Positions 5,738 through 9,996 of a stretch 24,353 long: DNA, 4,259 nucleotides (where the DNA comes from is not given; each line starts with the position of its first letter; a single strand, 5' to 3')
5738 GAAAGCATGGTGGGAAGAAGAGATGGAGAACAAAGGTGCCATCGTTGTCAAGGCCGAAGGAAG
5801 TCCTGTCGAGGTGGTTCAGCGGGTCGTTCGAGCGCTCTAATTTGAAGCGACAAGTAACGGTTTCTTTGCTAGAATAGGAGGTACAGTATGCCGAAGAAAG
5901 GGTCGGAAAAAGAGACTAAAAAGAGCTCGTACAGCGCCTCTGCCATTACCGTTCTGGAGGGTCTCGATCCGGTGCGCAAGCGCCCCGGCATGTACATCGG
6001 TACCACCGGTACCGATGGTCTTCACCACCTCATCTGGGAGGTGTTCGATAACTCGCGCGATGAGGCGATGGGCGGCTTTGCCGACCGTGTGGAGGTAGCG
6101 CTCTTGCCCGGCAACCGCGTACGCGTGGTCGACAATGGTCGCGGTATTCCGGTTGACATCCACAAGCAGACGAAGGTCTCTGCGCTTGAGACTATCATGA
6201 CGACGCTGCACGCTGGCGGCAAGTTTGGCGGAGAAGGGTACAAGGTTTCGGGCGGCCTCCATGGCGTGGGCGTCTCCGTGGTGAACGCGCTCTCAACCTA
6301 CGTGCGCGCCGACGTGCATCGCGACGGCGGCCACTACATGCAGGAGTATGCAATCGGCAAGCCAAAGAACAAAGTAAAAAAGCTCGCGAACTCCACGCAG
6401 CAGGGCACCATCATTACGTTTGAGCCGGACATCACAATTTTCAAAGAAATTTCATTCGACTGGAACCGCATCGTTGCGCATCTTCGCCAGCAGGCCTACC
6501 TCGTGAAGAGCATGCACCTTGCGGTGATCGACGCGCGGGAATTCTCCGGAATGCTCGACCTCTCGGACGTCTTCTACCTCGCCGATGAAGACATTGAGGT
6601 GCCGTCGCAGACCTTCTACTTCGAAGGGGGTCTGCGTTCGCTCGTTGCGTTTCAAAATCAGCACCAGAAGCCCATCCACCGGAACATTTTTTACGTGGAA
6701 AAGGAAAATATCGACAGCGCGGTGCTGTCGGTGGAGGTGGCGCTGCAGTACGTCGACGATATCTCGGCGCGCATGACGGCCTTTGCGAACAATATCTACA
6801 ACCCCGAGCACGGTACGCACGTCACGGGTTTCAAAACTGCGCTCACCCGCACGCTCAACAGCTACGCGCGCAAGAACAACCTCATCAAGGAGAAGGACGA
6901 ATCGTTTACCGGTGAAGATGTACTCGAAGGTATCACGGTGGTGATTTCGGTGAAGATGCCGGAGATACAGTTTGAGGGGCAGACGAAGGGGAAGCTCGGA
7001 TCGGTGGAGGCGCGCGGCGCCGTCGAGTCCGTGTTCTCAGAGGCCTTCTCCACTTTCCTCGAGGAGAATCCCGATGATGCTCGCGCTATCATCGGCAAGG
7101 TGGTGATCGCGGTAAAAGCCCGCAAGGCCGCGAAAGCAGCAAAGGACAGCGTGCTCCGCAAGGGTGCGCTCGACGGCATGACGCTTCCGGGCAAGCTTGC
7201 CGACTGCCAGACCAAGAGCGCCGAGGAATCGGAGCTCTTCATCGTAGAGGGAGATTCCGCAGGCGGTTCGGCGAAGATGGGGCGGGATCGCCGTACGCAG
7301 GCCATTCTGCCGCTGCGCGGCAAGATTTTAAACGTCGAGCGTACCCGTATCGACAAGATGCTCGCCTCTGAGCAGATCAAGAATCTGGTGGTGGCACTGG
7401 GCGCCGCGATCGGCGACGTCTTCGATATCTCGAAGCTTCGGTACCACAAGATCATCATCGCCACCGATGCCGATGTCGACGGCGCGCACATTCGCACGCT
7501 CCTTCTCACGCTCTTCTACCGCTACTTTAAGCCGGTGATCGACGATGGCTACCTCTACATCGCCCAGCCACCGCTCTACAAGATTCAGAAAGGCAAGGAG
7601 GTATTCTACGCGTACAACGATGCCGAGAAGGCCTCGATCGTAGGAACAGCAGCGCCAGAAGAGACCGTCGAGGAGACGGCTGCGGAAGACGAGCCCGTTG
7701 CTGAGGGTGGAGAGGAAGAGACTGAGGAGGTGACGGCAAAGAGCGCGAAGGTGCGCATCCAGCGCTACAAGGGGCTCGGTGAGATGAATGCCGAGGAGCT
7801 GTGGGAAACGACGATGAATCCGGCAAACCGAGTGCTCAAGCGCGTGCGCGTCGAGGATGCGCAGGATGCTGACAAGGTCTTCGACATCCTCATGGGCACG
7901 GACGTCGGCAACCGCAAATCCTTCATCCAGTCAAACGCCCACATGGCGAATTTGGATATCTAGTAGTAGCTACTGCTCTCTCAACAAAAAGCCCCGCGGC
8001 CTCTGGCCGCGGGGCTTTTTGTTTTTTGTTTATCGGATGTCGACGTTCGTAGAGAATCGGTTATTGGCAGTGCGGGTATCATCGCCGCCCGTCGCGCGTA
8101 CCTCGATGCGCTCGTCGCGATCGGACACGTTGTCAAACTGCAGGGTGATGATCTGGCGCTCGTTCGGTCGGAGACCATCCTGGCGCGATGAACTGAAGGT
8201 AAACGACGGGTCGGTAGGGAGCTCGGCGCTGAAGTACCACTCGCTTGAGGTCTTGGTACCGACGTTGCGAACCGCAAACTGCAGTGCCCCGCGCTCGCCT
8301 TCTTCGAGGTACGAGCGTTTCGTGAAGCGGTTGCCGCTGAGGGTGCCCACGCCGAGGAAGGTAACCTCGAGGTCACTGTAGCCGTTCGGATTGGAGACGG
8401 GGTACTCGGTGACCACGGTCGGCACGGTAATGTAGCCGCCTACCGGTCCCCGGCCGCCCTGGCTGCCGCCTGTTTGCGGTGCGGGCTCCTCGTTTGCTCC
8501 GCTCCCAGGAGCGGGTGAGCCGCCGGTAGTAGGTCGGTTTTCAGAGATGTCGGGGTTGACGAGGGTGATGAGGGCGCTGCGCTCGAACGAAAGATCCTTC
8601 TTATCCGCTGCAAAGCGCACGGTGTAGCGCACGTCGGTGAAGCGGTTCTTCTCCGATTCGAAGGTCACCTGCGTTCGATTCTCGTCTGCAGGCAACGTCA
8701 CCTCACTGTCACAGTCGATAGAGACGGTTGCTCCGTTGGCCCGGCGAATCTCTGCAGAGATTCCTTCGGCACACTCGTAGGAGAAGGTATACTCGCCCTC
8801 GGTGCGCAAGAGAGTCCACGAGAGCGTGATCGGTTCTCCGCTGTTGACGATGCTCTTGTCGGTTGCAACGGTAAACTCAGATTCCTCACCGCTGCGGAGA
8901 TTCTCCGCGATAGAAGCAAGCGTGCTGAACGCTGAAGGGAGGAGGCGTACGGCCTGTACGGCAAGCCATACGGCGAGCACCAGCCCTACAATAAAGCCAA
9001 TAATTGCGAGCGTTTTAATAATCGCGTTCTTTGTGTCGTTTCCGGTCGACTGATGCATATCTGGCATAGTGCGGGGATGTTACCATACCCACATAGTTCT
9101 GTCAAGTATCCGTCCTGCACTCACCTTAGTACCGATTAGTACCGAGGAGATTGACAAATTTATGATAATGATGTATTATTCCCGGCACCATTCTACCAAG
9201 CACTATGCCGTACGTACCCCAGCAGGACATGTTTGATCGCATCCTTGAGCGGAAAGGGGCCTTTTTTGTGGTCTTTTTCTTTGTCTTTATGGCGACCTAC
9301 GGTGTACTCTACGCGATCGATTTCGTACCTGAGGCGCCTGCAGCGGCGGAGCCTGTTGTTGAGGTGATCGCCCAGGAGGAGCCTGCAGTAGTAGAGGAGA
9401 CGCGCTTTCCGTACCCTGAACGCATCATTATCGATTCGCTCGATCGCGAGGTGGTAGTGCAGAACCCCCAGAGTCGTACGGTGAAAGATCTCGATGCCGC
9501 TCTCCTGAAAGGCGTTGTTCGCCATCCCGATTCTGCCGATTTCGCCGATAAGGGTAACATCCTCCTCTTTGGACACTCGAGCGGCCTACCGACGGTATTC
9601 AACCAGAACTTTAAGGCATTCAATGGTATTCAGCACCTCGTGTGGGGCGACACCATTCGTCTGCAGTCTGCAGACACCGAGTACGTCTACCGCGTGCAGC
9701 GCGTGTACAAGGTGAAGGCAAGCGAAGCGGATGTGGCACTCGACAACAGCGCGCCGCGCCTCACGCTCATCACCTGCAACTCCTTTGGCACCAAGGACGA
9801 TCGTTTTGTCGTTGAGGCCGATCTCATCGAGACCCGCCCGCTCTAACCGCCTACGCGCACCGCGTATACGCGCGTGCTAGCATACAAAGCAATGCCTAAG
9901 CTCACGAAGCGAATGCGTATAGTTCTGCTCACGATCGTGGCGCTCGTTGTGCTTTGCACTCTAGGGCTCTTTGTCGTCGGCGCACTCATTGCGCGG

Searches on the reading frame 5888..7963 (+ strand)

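Call 63: search_protein_families(library=pfam, proteins=[window:5888-7963:+], max_evalue=0.00001)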
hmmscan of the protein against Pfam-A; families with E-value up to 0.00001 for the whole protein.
window:5888-7963:+ (691 aa): 4 families
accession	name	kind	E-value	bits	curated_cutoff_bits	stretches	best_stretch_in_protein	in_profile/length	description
PF00204.31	DNA_gyraseB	-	3.3e-54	183.4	27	1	248-420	1-172/173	DNA gyrase B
PF00986.26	DNA_gyraseB_C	-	1.2e-28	99.5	29.8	1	620-681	2-63/63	DNA gyrase B subunit, carboxyl terminus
PF01751.28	Toprim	-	3.4e-18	66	23.1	1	449-558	1-93/96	Toprim domain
PF02518.31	HATPase_c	-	3e-13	50.6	26.4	1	43-182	4-109/111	Histidine kinase-, DNA gyrase B-, and HSP90-like ATPase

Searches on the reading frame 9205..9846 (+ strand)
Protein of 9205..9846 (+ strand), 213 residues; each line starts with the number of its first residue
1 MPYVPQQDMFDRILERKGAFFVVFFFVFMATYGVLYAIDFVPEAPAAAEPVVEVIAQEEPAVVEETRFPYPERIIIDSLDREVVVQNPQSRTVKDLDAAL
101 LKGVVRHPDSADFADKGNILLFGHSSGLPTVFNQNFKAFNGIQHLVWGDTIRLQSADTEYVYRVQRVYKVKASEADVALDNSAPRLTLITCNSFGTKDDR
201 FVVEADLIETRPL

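Call 63: search_protein_families(library=pfam, proteins=[window:9205-9846:+], max_evalue=0.00001)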
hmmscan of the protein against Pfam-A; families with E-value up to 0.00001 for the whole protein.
window:9205-9846:+ (213 aa): 1 family
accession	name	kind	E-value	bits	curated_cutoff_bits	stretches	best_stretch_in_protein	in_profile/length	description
PF04203.18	Sortase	-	4e-20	72.3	26.6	1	75-207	2-124/125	Sortase domain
